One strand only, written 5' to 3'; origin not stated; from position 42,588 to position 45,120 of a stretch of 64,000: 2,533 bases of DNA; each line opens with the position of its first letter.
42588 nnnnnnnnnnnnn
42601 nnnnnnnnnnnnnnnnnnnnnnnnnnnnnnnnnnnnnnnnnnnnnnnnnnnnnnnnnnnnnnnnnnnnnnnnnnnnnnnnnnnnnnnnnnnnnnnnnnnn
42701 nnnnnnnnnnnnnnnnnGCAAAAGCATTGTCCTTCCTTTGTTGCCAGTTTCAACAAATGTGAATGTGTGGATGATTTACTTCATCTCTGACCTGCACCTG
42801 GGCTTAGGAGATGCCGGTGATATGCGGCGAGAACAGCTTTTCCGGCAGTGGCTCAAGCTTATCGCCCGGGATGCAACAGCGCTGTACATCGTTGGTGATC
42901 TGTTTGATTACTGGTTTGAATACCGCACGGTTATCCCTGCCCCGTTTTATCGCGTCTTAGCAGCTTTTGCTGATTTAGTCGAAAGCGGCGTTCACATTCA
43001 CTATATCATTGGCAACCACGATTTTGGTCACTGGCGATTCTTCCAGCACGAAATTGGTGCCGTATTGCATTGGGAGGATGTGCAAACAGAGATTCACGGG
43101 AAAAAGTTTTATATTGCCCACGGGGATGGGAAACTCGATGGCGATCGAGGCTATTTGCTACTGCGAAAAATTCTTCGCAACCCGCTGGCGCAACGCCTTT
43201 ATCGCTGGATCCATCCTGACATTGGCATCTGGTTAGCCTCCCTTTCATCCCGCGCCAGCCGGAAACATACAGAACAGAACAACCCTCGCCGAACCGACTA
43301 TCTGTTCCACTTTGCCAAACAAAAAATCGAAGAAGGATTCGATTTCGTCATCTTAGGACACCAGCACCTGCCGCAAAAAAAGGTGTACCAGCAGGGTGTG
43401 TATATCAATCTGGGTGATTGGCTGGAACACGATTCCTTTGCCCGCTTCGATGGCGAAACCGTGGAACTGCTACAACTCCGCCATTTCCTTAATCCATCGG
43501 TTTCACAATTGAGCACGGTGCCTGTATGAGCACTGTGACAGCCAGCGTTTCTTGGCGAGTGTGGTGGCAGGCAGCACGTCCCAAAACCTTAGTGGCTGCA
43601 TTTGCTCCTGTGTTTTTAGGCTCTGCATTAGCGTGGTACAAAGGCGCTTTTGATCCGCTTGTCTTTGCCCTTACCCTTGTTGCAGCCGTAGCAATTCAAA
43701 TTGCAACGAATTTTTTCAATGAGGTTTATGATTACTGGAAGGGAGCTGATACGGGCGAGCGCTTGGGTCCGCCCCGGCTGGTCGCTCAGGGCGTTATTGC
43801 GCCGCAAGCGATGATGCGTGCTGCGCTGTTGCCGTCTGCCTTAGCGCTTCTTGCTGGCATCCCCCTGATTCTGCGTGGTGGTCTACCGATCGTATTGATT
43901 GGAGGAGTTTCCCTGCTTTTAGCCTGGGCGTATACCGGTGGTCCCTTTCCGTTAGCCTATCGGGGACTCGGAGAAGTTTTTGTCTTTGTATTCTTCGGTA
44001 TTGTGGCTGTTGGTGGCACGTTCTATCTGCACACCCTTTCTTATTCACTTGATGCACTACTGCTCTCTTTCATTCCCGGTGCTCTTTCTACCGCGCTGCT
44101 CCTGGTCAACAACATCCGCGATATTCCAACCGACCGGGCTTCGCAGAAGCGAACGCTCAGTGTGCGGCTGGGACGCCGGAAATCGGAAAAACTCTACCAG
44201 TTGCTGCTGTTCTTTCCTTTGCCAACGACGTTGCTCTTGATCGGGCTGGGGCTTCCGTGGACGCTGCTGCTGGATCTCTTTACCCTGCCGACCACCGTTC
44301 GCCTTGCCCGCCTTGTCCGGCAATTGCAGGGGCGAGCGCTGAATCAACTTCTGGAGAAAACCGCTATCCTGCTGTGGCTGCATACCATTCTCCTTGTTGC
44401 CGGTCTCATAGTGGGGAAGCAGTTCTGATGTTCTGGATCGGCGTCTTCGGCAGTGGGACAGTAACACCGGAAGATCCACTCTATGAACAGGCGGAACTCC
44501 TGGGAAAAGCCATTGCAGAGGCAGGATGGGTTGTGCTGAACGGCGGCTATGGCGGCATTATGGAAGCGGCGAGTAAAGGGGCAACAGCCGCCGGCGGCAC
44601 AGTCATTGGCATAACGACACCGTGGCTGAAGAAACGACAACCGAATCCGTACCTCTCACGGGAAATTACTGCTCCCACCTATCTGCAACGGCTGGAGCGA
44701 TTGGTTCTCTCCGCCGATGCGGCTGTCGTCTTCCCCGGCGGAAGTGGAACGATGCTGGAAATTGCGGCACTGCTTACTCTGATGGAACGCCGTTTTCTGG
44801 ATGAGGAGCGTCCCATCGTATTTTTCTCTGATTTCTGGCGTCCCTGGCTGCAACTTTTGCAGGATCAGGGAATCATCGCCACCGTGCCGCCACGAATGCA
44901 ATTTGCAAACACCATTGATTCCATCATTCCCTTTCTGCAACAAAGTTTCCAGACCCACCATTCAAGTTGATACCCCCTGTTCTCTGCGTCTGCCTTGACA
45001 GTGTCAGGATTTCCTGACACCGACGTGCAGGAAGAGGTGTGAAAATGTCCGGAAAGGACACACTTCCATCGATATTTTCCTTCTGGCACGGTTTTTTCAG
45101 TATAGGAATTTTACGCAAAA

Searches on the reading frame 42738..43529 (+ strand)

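Call 32: search_protein_families(library=pfam, proteins=[window:42738-43529:+])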
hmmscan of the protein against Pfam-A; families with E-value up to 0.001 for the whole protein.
window:42738-43529:+ (263 aa): 2 families
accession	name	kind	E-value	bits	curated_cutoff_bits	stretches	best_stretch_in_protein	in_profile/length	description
PF00149.33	Metallophos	-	2.5e-11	44.8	21.5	1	13-211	3-190/191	Calcineurin-like phosphoesterase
PF12850.12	Metallophos_2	-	6.3e-09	36.5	27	1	13-132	3-91/154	Calcineurin-like phosphoesterase superfamily domain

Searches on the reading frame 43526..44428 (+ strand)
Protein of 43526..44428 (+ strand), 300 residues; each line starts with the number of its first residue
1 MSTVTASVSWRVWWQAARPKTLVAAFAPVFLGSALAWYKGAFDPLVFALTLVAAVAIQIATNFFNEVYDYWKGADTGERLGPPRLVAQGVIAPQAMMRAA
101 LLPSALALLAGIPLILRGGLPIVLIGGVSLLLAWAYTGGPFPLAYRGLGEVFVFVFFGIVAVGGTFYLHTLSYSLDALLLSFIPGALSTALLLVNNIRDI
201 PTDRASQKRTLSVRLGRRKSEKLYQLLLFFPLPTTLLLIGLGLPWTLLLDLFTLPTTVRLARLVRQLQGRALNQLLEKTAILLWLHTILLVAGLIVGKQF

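Call 32: search_protein_families(library=pfam, proteins=[window:43526-44428:+])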
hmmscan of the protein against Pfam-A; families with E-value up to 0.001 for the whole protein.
window:43526-44428:+ (300 aa): 1 family
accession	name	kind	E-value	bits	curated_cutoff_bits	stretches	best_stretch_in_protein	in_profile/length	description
PF01040.23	UbiA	-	1.4e-32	113.4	34.2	1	26-270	2-235/250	UbiA prenyltransferase family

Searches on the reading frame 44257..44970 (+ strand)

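Call 89: search_protein_families(library=ncbifam, proteins=[window:44257-44970:+], max_evalue=0.001)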
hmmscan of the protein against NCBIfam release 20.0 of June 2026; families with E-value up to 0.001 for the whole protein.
window:44257-44970:+ (237 aa): 4 families
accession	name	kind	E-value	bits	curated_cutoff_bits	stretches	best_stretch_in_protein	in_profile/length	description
TIGR00725.1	TIGR00725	hypoth_equivalog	4.1e-24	84.8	106.9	1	59-179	2-118/159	TIGR00725 family protein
TIGR00730.1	TIGR00730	subfamily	1.4e-20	73.8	96.35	1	61-203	3-150/178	TIGR00730 family Rossman fold protein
NF058542.1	CtkRMPhLog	equivalog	1.9e-10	41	300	1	73-209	15-156/177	cytokinin riboside 5'-monophosphate phosphoribohydrolase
NF038390.1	Nsidase_PpnN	equivalog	1.4e-09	37.2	450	1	76-189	161-283/450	nucleotide 5'-monophosphate nucleosidase PpnN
